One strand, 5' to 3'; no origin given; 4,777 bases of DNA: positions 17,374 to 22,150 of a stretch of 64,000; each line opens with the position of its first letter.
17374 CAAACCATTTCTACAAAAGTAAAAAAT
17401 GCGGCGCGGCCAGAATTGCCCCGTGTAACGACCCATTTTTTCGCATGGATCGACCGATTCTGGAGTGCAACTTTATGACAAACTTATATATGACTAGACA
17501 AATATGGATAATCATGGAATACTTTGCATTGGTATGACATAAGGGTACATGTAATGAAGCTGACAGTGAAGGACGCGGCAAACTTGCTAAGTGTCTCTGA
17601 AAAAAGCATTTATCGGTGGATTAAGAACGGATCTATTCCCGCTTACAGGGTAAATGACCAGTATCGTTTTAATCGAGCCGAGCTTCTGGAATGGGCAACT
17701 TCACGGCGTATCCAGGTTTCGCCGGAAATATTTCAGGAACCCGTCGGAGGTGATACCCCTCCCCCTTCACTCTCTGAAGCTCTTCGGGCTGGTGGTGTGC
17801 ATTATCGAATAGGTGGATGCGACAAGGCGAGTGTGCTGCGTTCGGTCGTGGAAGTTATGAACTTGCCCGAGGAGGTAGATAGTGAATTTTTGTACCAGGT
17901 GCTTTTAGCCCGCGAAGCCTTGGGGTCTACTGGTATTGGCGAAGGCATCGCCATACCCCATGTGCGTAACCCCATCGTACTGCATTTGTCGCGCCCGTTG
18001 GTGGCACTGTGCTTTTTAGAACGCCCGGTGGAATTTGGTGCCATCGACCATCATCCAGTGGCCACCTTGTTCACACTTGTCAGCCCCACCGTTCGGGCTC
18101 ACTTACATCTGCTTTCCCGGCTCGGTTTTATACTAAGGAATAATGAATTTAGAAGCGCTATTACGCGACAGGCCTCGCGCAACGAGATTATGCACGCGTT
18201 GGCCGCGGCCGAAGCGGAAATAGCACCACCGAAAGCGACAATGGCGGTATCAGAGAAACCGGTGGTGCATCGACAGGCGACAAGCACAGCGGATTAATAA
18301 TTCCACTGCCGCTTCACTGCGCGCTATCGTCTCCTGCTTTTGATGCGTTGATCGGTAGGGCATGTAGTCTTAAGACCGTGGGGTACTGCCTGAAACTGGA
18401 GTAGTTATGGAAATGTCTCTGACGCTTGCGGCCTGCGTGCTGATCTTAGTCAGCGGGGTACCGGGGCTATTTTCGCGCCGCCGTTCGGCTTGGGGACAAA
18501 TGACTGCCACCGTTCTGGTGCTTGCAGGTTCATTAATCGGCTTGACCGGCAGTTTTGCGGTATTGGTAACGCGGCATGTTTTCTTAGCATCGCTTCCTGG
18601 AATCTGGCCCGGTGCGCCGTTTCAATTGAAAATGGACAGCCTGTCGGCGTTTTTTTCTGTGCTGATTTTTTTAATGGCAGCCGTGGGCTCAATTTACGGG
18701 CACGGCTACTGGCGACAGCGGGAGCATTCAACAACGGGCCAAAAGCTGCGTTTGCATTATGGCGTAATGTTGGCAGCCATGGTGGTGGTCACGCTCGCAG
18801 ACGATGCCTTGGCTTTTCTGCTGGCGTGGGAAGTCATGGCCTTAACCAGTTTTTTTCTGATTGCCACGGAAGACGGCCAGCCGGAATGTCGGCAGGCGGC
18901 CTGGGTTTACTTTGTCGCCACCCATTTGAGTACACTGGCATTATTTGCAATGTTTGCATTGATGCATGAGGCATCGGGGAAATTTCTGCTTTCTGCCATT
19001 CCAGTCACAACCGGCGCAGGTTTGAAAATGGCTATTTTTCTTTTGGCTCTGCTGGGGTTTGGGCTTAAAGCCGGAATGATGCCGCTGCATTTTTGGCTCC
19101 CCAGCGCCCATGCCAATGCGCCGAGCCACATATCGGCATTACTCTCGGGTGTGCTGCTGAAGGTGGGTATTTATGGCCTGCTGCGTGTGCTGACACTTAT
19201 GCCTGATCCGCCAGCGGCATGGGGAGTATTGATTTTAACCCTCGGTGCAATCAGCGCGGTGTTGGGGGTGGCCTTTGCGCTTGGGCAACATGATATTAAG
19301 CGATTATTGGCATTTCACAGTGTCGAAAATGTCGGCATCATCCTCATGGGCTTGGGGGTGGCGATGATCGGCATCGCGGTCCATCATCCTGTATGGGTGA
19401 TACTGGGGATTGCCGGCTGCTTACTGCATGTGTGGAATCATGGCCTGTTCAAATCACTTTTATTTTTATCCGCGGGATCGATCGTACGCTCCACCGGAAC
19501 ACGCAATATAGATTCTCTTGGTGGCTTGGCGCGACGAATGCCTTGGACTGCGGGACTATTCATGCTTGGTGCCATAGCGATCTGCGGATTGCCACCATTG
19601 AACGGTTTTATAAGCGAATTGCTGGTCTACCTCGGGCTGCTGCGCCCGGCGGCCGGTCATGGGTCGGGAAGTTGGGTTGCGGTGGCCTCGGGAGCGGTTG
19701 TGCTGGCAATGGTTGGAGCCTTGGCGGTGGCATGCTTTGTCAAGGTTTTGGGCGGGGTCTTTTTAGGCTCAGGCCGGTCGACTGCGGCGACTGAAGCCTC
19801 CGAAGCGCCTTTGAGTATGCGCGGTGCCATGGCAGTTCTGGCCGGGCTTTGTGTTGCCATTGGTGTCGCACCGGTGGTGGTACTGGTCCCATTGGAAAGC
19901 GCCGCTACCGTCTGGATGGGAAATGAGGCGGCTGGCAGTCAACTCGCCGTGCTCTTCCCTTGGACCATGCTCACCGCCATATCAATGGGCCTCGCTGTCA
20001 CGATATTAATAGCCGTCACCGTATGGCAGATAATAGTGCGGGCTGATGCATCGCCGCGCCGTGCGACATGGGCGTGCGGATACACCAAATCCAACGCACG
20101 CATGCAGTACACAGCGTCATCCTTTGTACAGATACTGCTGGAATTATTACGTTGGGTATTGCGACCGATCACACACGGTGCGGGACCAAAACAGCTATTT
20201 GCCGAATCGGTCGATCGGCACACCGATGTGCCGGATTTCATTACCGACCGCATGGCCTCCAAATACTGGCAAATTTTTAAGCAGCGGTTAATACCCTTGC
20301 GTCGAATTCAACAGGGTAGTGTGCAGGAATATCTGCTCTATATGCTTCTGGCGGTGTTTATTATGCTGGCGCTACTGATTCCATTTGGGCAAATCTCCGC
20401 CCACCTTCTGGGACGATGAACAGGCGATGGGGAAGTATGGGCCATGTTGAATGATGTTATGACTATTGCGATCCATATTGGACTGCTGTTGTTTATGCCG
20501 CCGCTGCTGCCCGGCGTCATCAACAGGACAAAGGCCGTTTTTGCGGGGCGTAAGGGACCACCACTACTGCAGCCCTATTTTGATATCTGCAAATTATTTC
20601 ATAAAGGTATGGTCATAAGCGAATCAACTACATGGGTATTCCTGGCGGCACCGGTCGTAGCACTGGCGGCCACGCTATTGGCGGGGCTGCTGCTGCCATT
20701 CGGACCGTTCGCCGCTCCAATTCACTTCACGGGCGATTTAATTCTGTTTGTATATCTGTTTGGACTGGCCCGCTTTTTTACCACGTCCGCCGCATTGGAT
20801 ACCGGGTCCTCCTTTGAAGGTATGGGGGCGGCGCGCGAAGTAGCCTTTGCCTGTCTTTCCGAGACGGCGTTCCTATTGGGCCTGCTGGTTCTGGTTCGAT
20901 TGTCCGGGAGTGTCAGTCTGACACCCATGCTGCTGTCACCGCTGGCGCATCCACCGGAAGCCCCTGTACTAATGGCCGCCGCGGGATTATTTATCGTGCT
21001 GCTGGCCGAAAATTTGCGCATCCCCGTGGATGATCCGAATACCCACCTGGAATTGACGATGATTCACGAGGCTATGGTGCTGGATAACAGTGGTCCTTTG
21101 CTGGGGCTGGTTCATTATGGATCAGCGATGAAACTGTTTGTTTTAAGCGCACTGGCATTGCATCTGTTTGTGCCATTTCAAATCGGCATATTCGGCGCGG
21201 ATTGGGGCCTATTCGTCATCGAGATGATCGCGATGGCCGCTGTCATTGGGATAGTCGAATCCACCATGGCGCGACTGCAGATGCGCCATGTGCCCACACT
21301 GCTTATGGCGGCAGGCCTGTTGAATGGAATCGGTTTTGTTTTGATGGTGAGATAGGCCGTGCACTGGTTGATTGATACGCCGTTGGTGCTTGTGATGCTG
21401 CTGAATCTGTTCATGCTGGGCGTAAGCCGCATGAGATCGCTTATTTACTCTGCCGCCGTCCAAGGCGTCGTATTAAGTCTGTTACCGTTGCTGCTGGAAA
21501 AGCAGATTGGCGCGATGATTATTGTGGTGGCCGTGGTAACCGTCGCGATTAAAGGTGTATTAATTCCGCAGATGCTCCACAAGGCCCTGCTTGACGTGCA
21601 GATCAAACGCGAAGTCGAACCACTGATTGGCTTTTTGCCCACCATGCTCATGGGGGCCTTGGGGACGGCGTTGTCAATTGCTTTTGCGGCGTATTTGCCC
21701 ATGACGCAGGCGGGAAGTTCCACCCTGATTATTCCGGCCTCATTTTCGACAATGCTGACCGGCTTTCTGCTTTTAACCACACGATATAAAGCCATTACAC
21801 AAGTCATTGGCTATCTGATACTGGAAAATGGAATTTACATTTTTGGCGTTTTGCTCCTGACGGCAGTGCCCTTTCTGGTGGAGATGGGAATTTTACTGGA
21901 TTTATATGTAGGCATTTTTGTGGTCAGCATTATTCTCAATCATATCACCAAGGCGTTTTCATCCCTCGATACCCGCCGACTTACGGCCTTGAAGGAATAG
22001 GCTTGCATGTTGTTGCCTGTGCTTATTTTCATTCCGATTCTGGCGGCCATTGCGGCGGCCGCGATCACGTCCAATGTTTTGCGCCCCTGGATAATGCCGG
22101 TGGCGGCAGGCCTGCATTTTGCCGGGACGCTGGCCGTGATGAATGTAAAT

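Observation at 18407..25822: Six-gene group-4 hydrogenase-like (Ehr-type) respiratory complex whose catalytic subunit cannot bind a [NiFe] centre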

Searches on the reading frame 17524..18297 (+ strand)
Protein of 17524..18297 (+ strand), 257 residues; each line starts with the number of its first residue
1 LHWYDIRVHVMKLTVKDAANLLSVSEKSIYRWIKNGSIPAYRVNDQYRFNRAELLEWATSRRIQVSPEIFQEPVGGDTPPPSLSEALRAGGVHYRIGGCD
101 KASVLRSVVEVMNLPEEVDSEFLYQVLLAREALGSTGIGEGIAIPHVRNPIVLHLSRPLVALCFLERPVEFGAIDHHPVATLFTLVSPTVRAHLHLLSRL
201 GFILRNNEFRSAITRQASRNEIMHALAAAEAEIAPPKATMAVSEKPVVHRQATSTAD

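Call 3: search_protein_families(library=pfam, proteins=[window:17524-18297:+])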
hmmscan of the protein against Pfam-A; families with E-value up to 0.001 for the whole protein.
window:17524-18297:+ (257 aa): 2 families
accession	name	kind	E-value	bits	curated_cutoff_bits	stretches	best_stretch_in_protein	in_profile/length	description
PF00359.27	PTS_EIIA_2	-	4.8e-24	85.4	27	1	100-227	16-142/144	Phosphoenolpyruvate-dependent sugar phosphotransferase system, EIIA 2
PF12728.13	HTH_17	-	7.5e-17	61.8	27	1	13-62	2-51/51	Helix-turn-helix domain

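Call 4: search_protein_families(library=ncbifam, proteins=[window:17524-18297:+])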
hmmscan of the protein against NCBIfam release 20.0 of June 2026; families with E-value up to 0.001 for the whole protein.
window:17524-18297:+ (257 aa): 10 families
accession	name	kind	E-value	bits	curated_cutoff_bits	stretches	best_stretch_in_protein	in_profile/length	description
TIGR01419.1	nitro_reg_IIA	equivalog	2e-18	66.6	138.7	1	85-224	4-141/145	PTS IIA-like nitrogen regulatory protein PtsN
TIGR00848.1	fruA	subfamily_domain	1.2e-16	60.8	103.5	1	100-213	15-129/129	fructose PTS transporter subunit IIA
NF008145.0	PRK10896.1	equivalog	1.6e-16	60.4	221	1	83-206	10-133/161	PTS IIA-like nitrogen regulatory protein PtsN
TIGR01764.1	excise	domain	1.8e-14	53.8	28.8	1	13-59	2-48/49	excisionase family DNA-binding protein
NF047737.1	antiphage_MADS1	equivalog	5.6e-12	45.7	80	1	13-57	4-48/49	methylation-associated defense system helix-turn-helix domain-containing protein MAD1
NF007389.0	PRK09913.1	equivalog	1.4e-10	41.3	151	1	90-226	7-142/148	PTS fructose transporter subunit IIA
NF007293.0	PRK09765.1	equivalog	8.5e-10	37.8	763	1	120-232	43-155/639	PTS 2-O-a-mannosyl-D-glycerate transporter subunit IIABC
NF011663.0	PRK15083.1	subfamily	7.1e-06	24.3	589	1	110-229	520-637/639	PTS mannitol transporter subunit IICBA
NF008319.0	PRK11109.1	equivalog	9.2e-05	21.9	302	1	99-228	16-141/376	fused PTS fructose transporter subunit IIA/HPr protein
NF046037.1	carphisopro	domain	0.00087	19.4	38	0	15-44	11-40/54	carph-isopro domain-containing protein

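Call 86: find_homologous_proteins(query=window:17554-18297:+)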
Query window:17554-18297:+ (247 aa): 7579 proteins with E <= 0.001 among 8000 candidates; the best 120 are listed.
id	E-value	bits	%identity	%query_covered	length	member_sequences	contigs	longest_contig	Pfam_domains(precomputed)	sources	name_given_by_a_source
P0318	1.0e-157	541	100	100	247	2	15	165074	PF12728.14,PF00359.28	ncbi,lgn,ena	-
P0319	1.8e-130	451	84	100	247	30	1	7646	PF12728.14,PF00359.28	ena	-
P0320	3.0e-126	438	84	96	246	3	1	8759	PF12728.14,PF00359.28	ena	-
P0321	1.2e-123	429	82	100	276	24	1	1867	PF12728.14,PF00359.28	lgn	-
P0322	1.5e-123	429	84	94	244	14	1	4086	PF12728.14,PF00359.28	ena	-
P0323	7.9e-123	426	85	88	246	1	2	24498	PF12728.14,PF00359.28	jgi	jgi:PTS system nitrogen regulatory IIA component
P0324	4.2e-122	424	-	-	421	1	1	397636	PF12728.14,PF00359.28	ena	-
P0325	1.2e-121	423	84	94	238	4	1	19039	PF12728.14,PF00359.28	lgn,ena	-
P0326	1.7e-121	422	86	91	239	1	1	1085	PF12728.14,PF00359.28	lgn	-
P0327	1.8e-121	422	79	100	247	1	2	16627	PF12728.14,PF00359.28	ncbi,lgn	-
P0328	1.6e-116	406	82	90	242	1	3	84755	PF12728.14,PF00359.28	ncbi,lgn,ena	-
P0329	1.6e-116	406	81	94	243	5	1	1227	PF12728.14,PF00359.28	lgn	-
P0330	3.2e-116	405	80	94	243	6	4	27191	PF12728.14,PF00359.28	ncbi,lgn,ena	-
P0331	3.3e-115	402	76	96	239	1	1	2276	PF12728.14,PF00359.28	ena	-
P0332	3.1e-114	398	79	91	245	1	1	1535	PF12728.14,PF00359.28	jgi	jgi:PTS system nitrogen regulatory IIA component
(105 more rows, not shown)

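Call 87: find_encoding_contigs(protein=P0318, flank=3000, max_places=4)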
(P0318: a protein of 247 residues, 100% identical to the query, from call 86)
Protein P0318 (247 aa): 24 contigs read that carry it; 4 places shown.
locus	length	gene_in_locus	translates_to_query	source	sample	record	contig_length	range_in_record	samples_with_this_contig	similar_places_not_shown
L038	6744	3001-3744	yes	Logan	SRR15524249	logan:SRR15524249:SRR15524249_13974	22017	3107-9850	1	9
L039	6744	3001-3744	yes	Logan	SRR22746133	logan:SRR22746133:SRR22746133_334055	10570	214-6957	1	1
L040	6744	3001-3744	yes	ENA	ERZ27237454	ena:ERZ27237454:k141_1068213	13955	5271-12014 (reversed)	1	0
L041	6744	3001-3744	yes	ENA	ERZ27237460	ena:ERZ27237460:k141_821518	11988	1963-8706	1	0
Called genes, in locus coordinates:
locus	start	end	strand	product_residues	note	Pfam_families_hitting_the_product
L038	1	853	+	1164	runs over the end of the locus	PF25596:CPSase_L_D1, PF02786:CPSase_L_D2, PF02787:CPSase_L_D3, PF25596:CPSase_L_D1, PF02655:ATP-grasp_3 (weak), PF02786:CPSase_L_D2, PF07478:Dala_Dala_lig_C, PF02142:MGS, +2 more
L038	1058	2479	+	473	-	PF13487:HD_5, PF01966:HD, PF13487:HD_5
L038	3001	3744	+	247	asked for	PF12728:HTH_17, PF00359:PTS_EIIA_2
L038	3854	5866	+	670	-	PF00361:Proton_antipo_M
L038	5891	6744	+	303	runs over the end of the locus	PF00146:NADHdh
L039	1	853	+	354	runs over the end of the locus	?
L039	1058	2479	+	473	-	PF13487:HD_5, PF01966:HD, PF13487:HD_5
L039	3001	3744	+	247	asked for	PF12728:HTH_17, PF00359:PTS_EIIA_2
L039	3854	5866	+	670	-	PF00361:Proton_antipo_M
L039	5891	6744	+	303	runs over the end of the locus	PF00146:NADHdh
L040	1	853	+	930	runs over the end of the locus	?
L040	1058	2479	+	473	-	PF13487:HD_5, PF01966:HD, PF13487:HD_5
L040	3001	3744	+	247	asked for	PF12728:HTH_17, PF00359:PTS_EIIA_2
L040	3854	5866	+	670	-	PF00361:Proton_antipo_M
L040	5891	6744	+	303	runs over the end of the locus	PF00146:NADHdh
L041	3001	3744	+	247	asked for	PF12728:HTH_17, PF00359:PTS_EIIA_2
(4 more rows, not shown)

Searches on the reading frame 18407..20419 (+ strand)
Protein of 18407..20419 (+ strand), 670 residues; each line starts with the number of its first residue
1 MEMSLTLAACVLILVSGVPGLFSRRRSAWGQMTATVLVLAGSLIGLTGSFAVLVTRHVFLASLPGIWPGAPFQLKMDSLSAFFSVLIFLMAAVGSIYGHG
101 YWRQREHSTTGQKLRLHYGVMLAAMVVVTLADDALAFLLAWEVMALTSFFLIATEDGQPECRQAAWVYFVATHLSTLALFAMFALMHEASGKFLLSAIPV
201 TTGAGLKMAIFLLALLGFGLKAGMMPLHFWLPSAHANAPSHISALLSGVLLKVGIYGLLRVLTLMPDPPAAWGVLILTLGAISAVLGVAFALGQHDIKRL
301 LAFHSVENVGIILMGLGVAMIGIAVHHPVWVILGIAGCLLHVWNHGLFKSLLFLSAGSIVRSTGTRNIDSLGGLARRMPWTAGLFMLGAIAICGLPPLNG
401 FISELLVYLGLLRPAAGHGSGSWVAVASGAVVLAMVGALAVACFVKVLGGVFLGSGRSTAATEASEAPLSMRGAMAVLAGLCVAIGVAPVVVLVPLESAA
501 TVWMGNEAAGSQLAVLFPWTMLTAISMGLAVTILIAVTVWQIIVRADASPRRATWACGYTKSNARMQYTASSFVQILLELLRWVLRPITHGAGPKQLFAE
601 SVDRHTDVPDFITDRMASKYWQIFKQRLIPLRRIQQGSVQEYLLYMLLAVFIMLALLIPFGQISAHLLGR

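Call 3: search_protein_families(library=pfam, proteins=[window:18407-20419:+])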
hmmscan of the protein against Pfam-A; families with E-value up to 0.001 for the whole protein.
window:18407-20419:+ (670 aa): 1 family
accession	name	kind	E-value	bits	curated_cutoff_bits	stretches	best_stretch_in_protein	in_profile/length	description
PF00361.26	Proton_antipo_M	-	1.9e-54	185.3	21.5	1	131-408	1-272/294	NADH:quinone oxidoreductase/Mrp antiporter, TM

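Call 4: search_protein_families(library=ncbifam, proteins=[window:18407-20419:+])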
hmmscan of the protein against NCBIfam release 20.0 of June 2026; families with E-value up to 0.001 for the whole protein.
window:18407-20419:+ (670 aa): 74 families (the best 25 are shown)
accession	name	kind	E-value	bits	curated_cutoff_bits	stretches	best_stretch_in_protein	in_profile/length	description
NF005086.0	PRK06521.1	equivalog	3.6e-175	584.2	667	1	3-656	5-666/669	hydrogenase 4 subunit B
NF006418.0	PRK08667.1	equivalog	2.6e-134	449.1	794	1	3-654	3-637/644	hydrogenase membrane subunit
NF005958.0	PRK08042.1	equivalog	2.5e-82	277.6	727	1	21-576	23-555/608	formate hydrogenlyase subunit 3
NF006419.0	PRK08668.1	equivalog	5e-70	236.9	617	1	69-577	61-544/613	NADH dehydrogenase subunit M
NF006240.0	PRK08376.1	subfamily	1.2e-68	232.4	662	1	75-495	87-498/521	putative monovalent cation/H+ antiporter subunit D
NF009310.0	PRK12668.1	equivalog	1.7e-65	222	564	1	73-656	63-582/584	Na(+)/H(+) antiporter subunit D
TIGR01972.1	NDH_I_M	subfamily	7.5e-62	209.6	263.8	1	24-500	24-479/486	NADH-quinone oxidoreductase subunit M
NF009288.0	PRK12648.1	equivalog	9.6e-60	202.7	1104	1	9-568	7-548/954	monovalent cation/H+ antiporter subunit A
NF005097.0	PRK06525.1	equivalog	1e-58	199.3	430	1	7-483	6-469/480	hydrogenase 4 subunit D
NF009287.0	PRK12647.1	equivalog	7e-58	196.8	937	1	72-575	70-556/773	putative monovalent cation/H+ antiporter subunit A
NF009306.0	PRK12663.1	equivalog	8.1e-54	183.2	542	1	6-505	6-483/498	Na+/H+ antiporter subunit D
NF005044.0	PRK06458.1-4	equivalog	6.5e-53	180.3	610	1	73-525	69-516/531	hydrogenase 4 subunit F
NF009290.0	PRK12650.1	equivalog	2.6e-52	177.9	980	1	22-545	22-527/966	DUF4040 family protein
NF005046.0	PRK06459.1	equivalog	2.5e-51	175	460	1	77-655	45-582/587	hydrogenase 4 subunit B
TIGR00940.1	2a6301s01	subfamily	8.5e-51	173.2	920.45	1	37-566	36-569/793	monovalent cation:proton antiporter subunit A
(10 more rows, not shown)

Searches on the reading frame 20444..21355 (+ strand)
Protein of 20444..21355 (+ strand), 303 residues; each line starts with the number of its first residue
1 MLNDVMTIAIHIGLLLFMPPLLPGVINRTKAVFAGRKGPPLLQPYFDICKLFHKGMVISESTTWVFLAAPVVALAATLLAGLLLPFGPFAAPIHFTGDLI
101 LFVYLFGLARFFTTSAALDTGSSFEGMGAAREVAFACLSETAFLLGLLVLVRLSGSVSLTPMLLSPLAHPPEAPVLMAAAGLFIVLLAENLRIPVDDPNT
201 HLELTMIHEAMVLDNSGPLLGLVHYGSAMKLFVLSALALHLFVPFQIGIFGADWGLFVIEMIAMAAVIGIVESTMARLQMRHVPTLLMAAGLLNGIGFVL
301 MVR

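Call 3: search_protein_families(library=pfam, proteins=[window:20444-21355:+])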
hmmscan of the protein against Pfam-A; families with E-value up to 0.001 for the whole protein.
window:20444-21355:+ (303 aa): 1 family
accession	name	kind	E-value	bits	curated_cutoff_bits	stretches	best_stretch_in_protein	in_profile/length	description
PF00146.26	NADHdh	-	1.3e-33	117.1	27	1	10-290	6-285/298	NADH dehydrogenase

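Call 4: search_protein_families(library=ncbifam, proteins=[window:20444-21355:+])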
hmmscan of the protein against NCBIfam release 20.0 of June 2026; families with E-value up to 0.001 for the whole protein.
window:20444-21355:+ (303 aa): 4 families
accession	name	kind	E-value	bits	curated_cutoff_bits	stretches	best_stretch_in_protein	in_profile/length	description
NF004741.0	PRK06076.1-2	equivalog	1.9e-12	47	305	1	41-280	66-307/337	NADH-quinone oxidoreductase subunit NuoH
NF004740.0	PRK06076.1-1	equivalog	2.6e-10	40.4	399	1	41-279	57-293/325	NADH-quinone oxidoreductase subunit NuoH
NF004745.0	PRK06076.1-6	equivalog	9.4e-06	25.1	450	1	41-244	58-264/341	NADH-quinone oxidoreductase subunit NuoH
NF004742.0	PRK06076.1-3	equivalog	7.3e-05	22.1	531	1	38-246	66-286/356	NADH-quinone oxidoreductase subunit NuoH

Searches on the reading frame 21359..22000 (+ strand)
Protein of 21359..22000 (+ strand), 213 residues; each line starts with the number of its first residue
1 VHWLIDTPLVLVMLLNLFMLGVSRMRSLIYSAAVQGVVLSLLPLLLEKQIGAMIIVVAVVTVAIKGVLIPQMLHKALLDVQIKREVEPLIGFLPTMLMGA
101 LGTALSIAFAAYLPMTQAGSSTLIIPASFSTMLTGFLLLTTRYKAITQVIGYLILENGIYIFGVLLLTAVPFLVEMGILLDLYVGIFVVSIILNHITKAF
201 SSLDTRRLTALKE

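Call 3: search_protein_families(library=pfam, proteins=[window:21359-22000:+])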
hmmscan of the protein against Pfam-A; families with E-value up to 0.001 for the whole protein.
window:21359-22000:+ (213 aa): 0 families

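Call 4: search_protein_families(library=ncbifam, proteins=[window:21359-22000:+])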
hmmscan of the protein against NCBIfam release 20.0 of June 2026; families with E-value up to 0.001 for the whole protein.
window:21359-22000:+ (213 aa): 1 family
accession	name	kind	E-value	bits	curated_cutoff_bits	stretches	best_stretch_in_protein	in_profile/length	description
NF008556.0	PRK11492.1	equivalog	5.9e-21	75.3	136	1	4-212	6-215/216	hydrogenase 4 membrane subunit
